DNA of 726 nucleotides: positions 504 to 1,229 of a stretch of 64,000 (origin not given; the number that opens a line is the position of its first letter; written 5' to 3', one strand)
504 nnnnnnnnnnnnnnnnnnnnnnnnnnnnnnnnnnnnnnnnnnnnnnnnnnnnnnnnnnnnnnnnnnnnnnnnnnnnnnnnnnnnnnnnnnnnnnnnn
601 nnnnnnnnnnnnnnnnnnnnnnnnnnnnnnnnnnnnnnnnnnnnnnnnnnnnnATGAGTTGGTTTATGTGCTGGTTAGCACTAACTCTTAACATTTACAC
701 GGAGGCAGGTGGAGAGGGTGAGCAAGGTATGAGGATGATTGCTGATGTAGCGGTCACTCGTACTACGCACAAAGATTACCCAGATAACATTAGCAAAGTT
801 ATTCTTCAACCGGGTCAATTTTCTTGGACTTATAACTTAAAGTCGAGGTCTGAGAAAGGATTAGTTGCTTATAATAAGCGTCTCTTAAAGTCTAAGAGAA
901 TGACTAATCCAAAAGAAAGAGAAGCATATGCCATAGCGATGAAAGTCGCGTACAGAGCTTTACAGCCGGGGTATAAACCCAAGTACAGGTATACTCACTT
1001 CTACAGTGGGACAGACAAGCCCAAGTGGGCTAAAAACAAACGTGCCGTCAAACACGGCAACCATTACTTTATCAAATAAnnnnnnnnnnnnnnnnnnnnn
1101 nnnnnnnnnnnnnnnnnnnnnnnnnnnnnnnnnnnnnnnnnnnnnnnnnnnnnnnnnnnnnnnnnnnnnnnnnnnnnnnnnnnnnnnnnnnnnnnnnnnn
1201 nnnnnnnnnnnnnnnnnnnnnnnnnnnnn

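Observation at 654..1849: Early-region SleB-like cell-wall hydrolase followed by a lipoprotein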

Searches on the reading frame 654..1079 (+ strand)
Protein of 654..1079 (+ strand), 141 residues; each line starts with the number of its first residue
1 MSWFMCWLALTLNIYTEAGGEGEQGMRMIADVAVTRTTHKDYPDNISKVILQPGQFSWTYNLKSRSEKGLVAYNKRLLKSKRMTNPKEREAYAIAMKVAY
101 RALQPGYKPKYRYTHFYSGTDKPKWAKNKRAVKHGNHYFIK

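Call 3: search_protein_families(library=pfam, proteins=[window:654-1079:+], max_evalue=0.1)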
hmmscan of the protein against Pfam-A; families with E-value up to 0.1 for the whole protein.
window:654-1079:+ (141 aa): 1 family
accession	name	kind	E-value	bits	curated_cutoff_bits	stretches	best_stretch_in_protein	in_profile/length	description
PF07486.17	Hydrolase_2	-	1.6e-18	67.6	27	1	20-139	1-99/100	Cell Wall Hydrolase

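Call 4: search_protein_families(library=phrogs, proteins=[window:654-1079:+], max_evalue=0.01)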
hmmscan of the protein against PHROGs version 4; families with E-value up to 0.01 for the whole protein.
window:654-1079:+ (141 aa): 5 families
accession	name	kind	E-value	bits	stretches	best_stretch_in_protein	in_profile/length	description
phrog_938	-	lysis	2.5e-16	59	1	7-140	53-170/2185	endolysin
phrog_12974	-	unknown function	1.3e-10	42.4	1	10-128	2-114/129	-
phrog_17417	-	unknown function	2.3e-08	35.1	1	12-68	88-142/192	-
phrog_14642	-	lysis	2.3e-05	25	1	15-61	111-157/215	endolysin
phrog_15649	-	lysis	2.7e-05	23.4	1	14-61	238-284/1079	endolysin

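Call 7: search_dna_similar(query=window:654-1079:+, collection=phages, mode=protein, max_rows=40, rows=spread)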
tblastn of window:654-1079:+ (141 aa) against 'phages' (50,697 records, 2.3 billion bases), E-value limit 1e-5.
Records with a match: 874; places in all: 874; records where one place covers at least 80% of the query: 835.
Best place of each record, by identity: 80-90% 4; <60% 870.
By first word of the organism name: Escherichia 302; Salmonella 284; Klebsiella 114; Cronobacter 21; Erwinia 20; Campylobacter 18; Phage 14; Vibrio 12; Bacteriophage 11; Aeromonas 10; and 23 more.
By host as written in the record: Escherichia coli 112; - 86; Salmonella enterica subsp. enterica serovar Enteritidis PT1 39; Klebsiella pneumoniae 38; Escherichia coli K-12 31; Salmonella sp. 27; Salmonella enterica subsp. enterica serovar Enteritidis 25; Salmonella enterica 22; and 209 more.
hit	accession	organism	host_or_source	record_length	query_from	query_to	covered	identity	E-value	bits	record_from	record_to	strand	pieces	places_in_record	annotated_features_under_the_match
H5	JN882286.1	Cronobacter phage vB_CsaP_GAP52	Cronobacter sakazakii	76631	1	141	100%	87.2%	1e-80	263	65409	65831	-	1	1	putative endolysin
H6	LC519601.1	Cronobacter phage vB_CsaP_009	Cronobacter sakazakii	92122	1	141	100%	46.8%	3e-35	134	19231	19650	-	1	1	putative endolysin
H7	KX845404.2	Klebsiella phage vB_Kpn_IME260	Klebsiella pneumoniae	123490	9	141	94%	34.6%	2e-9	60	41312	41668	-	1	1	cell wall hydrolyse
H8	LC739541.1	Escherichia phage phiWec193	Escherichia coli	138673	10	141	94%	34.1%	6e-11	64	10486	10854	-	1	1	hypothetical protein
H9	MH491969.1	Escherichia phage LL12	wastewater influent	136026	10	141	94%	34.1%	7e-11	64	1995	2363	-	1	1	hypothetical protein | ribosome_binding_site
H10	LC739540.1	Escherichia phage phiWec191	Escherichia coli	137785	10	141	94%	34.1%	7e-11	64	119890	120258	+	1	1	hypothetical protein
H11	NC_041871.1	Escherichia phage Murica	Escherichia coli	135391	10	141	94%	34.1%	7e-11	64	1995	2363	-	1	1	endolysin | ribosome_binding_site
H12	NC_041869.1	Escherichia phage APECc02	Escherichia coli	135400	10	141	94%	34.1%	7e-11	64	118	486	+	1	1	endolysin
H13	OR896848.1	Klebsiella phage DevonBitter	Klebsiella pneumoniae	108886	9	141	94%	32.4%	6e-10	61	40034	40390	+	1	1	endolysin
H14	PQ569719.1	Klebsiella phage vB_Kpl_K7_rec1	Raoultella planticola K14 (synonym: ...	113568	9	141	94%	32.4%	6e-10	61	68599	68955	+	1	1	endolysin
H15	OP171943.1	Klebsiella phage GZ8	Klebsiella pneumoniae K643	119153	9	141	94%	32.4%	2e-9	60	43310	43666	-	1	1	cell wall hydrolyse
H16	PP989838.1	Escherichia phage VTCCBPA_211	Escherichia coli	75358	8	128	86%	35.2%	3e-8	56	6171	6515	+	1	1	hypothetical protein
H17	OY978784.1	Klebsiella phage vB_Kpn_K18PH07C1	-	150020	10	141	94%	31.6%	2e-9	60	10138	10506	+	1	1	tail fiber protein | unknown function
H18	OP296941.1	Klebsiella phage DP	Klebsiella pneumoniae KP16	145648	10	141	94%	31.6%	3e-9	59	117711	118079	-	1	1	cell wall hydrolase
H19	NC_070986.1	Escherichia phage vB_EcoP_EcoN5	Escherichia coli ATCC 25922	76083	8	128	86%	34.4%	9e-8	55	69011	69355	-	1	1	hypothetical protein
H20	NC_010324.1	Escherichia phage phiEco32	Escherichia coli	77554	8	128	86%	34.4%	9e-8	55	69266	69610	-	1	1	hypothetical protein (x2)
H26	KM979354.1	Escherichia phage DT57C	Escherichia coli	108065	9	125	83%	33.3%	1e-7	55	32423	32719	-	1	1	putative cell wall hydrolase SleB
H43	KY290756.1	Vibrio phage Vp670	Vibrio alginolyticus E06333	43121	8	77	50%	32.9%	5e-6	50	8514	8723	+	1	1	endolysin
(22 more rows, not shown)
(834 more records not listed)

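Call 14: search_solved_structures(query=window:654-1079:+, max_evalue=1, show_alignments=3)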
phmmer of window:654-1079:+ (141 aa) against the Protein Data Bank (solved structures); distinct sequences matched with E-value up to 1: 4.
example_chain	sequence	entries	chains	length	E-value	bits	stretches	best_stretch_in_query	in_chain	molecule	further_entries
4f55_A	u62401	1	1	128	0.016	18.5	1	13-57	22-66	Spore cortex-lytic enzyme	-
3tlp_A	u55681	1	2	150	0.034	17.4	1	11-93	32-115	Protein polybromo-1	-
4fet_B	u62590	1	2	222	0.075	16.3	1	13-57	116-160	Spore cortex-lytic enzyme prepeptide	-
5mca_A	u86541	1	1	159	0.24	14.7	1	12-55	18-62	Protein FimH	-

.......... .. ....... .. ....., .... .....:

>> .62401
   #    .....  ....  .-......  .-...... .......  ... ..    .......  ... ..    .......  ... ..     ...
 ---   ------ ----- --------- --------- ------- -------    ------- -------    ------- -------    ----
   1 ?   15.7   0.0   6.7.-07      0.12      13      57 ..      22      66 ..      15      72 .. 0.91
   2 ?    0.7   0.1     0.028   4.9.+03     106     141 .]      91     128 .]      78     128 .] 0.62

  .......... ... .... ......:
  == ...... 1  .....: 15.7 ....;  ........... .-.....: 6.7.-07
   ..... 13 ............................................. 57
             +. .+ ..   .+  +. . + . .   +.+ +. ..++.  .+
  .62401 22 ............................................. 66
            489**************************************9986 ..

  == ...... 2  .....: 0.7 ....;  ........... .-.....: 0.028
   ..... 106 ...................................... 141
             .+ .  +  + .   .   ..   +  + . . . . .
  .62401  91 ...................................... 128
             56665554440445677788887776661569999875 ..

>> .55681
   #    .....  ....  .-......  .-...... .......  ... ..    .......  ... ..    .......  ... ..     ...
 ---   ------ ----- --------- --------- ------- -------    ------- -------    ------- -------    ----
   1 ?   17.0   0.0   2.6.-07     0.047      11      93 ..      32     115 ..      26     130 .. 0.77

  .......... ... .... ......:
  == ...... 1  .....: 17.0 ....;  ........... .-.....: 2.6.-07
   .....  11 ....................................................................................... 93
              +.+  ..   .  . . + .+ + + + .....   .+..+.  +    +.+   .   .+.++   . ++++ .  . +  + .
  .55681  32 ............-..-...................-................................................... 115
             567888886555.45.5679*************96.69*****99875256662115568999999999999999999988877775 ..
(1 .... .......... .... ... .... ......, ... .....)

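Call 15: search_protein_families(library=ncbifam, proteins=[window:654-1079:+], max_evalue=0.1)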
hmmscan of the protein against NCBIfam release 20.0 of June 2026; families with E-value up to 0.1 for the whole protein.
window:654-1079:+ (141 aa): 1 family
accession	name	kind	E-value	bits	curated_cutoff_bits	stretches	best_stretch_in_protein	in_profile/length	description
TIGR02869.1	spore_SleB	equivalog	6.3e-06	26.2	236.5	1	12-57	94-139/201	spore cortex-lytic enzyme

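Call 24: find_homologous_proteins(query=window:654-1079:+, max_evalue=0.001)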
Query window:654-1079:+ (141 aa): 18 proteins with E <= 0.001 among 28 candidates.
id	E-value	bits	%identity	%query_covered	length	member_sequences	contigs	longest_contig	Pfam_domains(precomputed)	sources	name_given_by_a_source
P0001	1.5e-91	322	99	100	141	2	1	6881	PF07486.18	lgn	-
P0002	5.6e-91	320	99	100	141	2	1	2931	PF07486.18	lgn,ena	-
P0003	9.9e-83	293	91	100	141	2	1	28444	PF07486.18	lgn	-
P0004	8.9e-81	287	88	100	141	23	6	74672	PF07486.18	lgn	-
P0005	2.2e-68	247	73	100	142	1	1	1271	PF07486.18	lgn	-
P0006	2.3e-66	240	72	100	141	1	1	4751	PF07486.18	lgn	-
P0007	4.3e-61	223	69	99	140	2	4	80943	PF07486.18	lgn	-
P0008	6.3e-56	206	66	99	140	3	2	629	PF07486.18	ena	-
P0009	1.2e-52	196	58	100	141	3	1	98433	PF07486.18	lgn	-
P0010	2.5e-52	195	63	100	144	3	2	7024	PF07486.18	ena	-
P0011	5.6e-52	193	60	100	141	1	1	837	PF07486.18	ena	-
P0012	6.7e-52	193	60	100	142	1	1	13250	PF07486.18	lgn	-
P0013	8.1e-52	193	57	100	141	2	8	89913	PF07486.18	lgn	-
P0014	1.1e-51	193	58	100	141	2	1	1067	PF07486.18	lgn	-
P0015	1.0e-49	186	57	100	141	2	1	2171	PF07486.18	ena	-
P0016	1.3e-48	183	54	100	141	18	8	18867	PF07486.18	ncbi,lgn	-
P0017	2.2e-48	182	58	99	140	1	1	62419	PF07486.18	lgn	-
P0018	5.4e-45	171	55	100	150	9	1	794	PF07486.18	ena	-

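Call 37: find_encoding_contigs(protein=P0007, flank=6000, max_places=2)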
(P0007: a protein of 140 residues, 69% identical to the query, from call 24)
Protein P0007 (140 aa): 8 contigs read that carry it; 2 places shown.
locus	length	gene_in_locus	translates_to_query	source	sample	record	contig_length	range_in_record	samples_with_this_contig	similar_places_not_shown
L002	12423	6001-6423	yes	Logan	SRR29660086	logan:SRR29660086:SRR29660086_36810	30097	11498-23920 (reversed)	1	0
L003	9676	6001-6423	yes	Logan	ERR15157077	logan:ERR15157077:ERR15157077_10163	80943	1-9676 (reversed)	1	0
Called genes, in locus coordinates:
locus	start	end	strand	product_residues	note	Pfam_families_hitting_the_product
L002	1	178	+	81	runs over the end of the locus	-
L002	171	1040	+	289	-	PF00156:Pribosyltran, PF14572:Pribosyl_synth (weak)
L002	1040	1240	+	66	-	-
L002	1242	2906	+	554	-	PF04095:NAPRTase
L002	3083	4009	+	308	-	PF03741:TerC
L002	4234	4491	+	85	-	-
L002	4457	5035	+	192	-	PF02342:TerD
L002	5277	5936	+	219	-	PF02342:TerD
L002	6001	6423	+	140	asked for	PF07486:Hydrolase_2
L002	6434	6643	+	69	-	-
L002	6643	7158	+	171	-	-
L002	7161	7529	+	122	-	-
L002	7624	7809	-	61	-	-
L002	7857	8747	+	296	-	-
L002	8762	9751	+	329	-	-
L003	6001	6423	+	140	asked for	PF07486:Hydrolase_2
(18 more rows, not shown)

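Call 38: find_encoding_contigs(protein=P0013, flank=6000, max_places=2)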
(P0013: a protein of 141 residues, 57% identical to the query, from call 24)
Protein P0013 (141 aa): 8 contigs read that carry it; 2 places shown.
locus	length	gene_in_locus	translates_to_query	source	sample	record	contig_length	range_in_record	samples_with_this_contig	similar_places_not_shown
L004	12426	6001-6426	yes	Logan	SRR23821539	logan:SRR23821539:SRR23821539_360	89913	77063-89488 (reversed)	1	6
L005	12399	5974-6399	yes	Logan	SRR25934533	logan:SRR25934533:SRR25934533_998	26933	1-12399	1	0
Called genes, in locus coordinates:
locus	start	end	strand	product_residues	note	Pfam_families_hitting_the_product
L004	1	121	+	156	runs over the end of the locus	-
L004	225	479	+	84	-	-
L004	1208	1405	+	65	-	-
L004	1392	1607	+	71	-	-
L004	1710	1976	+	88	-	-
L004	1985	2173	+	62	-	-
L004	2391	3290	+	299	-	PF13793:Pribosyltran_N (weak), PF00156:Pribosyltran, PF14572:Pribosyl_synth (weak)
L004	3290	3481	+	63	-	-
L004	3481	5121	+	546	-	PF18127:NAMPT_N (faint), PF04095:NAPRTase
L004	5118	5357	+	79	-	-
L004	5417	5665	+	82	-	-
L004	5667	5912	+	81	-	-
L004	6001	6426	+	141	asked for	PF07486:Hydrolase_2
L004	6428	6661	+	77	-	-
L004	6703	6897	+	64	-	-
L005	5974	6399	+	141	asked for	PF07486:Hydrolase_2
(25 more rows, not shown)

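Call 41: get_annotated_region(hit=H20, flank=5000)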
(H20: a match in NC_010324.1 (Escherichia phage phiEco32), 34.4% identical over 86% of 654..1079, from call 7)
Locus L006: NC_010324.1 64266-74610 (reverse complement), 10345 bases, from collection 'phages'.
description: Escherichia phage phiEco32, complete genome.
organism: Escherichia phage phiEco32 (NCBI taxid 2679905)
taxonomy: Viruses; Duplodnaviria; Heunggongvirae; Uroviricota; Caudoviricetes; Gordonclarkvirinae; Kuravirus; Kuravirus phiEco32
host: Escherichia coli; source: -; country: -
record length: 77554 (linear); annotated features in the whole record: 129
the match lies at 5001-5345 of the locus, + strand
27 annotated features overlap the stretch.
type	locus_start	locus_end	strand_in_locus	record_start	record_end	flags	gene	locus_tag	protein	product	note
CDS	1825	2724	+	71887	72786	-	-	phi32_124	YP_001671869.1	hypothetical protein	-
CDS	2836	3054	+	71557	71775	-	-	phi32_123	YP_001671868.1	hypothetical protein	-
CDS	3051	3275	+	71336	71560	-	-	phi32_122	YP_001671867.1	hypothetical protein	-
CDS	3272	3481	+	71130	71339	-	-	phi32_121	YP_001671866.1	hypothetical protein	-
CDS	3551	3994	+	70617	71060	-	-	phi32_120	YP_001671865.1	hypothetical protein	-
CDS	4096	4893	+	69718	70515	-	-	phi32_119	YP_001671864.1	tail protein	-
CDS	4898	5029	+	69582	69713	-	-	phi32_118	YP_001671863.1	hypothetical protein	-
CDS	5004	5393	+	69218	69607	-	-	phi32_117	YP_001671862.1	hypothetical protein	-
CDS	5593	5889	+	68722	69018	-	-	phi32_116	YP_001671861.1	DNA helicase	-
CDS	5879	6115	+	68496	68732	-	-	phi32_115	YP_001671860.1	hypothetical protein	-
CDS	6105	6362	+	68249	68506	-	-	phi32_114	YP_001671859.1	hypothetical protein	-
CDS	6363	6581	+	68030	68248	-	-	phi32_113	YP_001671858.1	hypothetical protein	-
CDS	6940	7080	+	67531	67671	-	-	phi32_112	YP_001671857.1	hypothetical protein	-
CDS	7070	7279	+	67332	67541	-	-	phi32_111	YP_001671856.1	hypothetical protein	-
CDS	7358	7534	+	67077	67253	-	-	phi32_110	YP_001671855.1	hypothetical protein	-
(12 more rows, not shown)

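Call 47: predict_structure(alignment_id=A2)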
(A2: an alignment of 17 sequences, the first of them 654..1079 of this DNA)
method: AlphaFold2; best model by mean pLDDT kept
length: 141 residues; sequences in the alignment: 17
mean_pLDDT: 92.2   pTM: 0.87
mean pLDDT of the five models: 92.2, 90.9, 90.9, 89.6, 86.9
residues with pLDDT >= 90: 112; 70-90: 28; 50-70: 1; < 50: 0
segments of 3 or more residues with pLDDT < 50: none
pLDDT, mean of each block of 10 residues (from residue 1): 92 95 95 94 93 88 93 96 94 98 93 88 82 91 88
secondary structure, 60 per line:
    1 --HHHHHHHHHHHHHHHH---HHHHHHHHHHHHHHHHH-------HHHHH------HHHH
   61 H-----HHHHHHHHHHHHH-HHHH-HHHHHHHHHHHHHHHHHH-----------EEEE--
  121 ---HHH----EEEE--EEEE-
elements in order: H3-18 H22-38 H46-50 H57-61 H67-79 H81-84 H86-103 E115-118 E131-134 E137-140

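Call 51: fold_search(model_id=the predicted structure, library=pdb)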
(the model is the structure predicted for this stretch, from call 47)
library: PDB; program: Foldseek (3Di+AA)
matches with E <= 10: 31; with E <= 0.001: 3
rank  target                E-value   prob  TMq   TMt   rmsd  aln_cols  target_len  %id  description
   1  4fet_A                4.4e-05  1.00  0.60  0.68   4.8       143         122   22  Catalytic domain of germination-specific lytic tansglycosylase SleB from Bacillus anthracis (released 2012-07-25)
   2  4f55                  4.9e-05  1.00  0.59  0.64   4.7       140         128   22  Crystal Structure of the Catalytic Domain of the Bacillus cereus SleB Protein (released 2012-07-11)
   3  4fet_B                4.1e-04  1.00  0.60  0.67   4.8       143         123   22  Catalytic domain of germination-specific lytic tansglycosylase SleB from Bacillus anthracis (released 2012-07-25)
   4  5we1_A                4.3e+00  0.04  0.21  0.18  10.5        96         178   14  Structural Basis for Shelterin Bridge Assembly (released 2017-12-20)
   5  5we0_J                4.5e+00  0.03  0.21  0.15  12.7       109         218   14  Structural Basis for Shelterin Bridge Assembly (released 2017-12-20)
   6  6ogy_F                5.6e+00  0.02  0.15  0.04  11.9        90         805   14  In situ structure of Rotavirus RNA-dependent RNA polymerase at duplex-open state (released 2019-05-22)
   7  4jhj_A                6.0e+00  0.03  0.21  0.15  13.5       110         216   10  Crystal structure of Danio rerio Slip1 in complex with Dbp5 (released 2013-07-10)
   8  1m6c_A                6.0e+00  0.03  0.21  0.20  14.1       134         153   16  V68N MYOGLOBIN WITH CO (released 1998-08-19)
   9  7y9x_A                6.0e+00  0.02  0.18  0.03  11.2       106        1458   15  Structure of the Cas7-11-Csx29-guide RNA complex (released 2022-11-09)
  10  7njl_d                6.0e+00  0.02  0.16  0.08  10.9       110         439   13  Mycobacterium smegmatis ATP synthase state 1b (released 2021-10-27)
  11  8gs2_A                6.3e+00  0.02  0.19  0.03  12.9       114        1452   13  Structure of the Cas7-11-Csx29-guide RNA-target RNA (non-matching PFS) complex (released 2022-11-09)
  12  5we0_G                6.7e+00  0.03  0.21  0.15  10.0        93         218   12  Structural Basis for Shelterin Bridge Assembly (released 2017-12-20)
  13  9euf_b                7.0e+00  0.06  0.12  0.10   5.6        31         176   19  Cryo-EM structure of Staphylococcus aureus bacteriophage phi812 baseplate in the pre-contraction state - complete (released 2025-04-09)
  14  4m7c_B                7.0e+00  0.02  0.17  0.14  12.8        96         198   12  Crystal structure of the TRF2-binding motif of SLX4 in complex with the TRFH domain of TRF2 (released 2013-09-25)
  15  5we0_A                7.0e+00  0.01  0.13  0.10  12.7       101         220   18  Structural Basis for Shelterin Bridge Assembly (released 2017-12-20)
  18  9dis_A                7.9e+00  0.03  0.21  0.25   8.9        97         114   14  Cryo-EM structure of the heme/hemoglobin transporter ChuA, in complex with de novo designed binder H3 (released 2025-05-21)
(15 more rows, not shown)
